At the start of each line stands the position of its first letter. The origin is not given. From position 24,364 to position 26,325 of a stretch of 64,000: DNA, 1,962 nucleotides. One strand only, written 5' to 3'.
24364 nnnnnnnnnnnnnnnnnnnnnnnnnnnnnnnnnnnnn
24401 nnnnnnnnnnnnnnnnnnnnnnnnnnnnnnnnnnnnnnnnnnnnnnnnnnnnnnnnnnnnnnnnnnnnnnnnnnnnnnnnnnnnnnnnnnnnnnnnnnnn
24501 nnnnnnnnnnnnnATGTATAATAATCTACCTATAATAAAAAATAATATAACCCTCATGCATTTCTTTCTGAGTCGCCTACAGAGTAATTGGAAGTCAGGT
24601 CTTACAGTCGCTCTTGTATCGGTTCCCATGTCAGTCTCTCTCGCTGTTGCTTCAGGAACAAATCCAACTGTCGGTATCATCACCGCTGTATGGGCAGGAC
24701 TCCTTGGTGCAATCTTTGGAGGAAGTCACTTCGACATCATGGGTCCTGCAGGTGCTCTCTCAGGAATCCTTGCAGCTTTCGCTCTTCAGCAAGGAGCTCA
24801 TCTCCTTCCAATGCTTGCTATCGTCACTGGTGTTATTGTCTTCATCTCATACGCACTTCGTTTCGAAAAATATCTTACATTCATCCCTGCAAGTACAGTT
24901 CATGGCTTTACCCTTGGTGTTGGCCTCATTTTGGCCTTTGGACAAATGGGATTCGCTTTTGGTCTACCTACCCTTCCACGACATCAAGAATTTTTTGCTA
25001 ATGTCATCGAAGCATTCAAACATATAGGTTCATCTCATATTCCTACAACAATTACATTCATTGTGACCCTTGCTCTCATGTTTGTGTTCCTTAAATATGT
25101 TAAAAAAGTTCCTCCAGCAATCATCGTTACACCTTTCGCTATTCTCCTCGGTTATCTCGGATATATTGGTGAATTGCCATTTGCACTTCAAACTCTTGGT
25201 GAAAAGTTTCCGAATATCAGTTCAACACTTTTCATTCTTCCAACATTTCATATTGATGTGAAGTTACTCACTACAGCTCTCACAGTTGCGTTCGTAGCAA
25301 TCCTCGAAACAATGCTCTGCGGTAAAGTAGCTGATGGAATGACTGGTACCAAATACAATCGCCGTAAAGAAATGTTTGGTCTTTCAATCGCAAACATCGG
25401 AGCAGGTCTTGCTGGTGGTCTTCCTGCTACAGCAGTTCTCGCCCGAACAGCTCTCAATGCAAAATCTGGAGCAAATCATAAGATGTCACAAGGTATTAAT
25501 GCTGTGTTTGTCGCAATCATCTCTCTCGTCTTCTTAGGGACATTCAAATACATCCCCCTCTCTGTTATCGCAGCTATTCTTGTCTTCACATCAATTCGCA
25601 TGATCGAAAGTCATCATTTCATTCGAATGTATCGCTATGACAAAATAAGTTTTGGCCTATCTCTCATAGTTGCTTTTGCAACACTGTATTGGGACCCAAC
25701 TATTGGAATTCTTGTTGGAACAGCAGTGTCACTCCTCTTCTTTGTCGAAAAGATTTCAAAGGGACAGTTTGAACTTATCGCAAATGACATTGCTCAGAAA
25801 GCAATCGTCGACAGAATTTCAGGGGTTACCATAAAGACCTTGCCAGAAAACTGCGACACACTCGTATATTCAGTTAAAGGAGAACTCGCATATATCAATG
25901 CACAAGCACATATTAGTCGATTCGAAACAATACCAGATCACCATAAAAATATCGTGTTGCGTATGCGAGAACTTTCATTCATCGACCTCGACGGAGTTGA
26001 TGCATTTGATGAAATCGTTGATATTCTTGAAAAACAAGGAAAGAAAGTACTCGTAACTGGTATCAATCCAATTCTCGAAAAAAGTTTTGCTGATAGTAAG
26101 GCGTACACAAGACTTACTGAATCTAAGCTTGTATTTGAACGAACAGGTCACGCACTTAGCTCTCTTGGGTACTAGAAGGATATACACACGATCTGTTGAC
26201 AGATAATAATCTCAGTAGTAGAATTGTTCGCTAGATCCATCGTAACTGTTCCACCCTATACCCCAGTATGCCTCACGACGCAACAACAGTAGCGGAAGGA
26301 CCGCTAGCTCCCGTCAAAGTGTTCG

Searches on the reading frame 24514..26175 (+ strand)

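Call 60: search_protein_families(library=pfam, proteins=[window:24514-26175:+], max_evalue=0.001)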
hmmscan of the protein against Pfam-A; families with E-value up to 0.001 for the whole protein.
window:24514-26175:+ (553 aa): 2 families
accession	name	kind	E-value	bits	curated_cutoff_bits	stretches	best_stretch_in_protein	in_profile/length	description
PF00916.26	Sulfate_transp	-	8.1e-55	186.6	23.2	1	23-384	2-378/380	Sulfate permease family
PF01740.26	STAS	-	2.1e-09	37.5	22.6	1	444-528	5-91/106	STAS domain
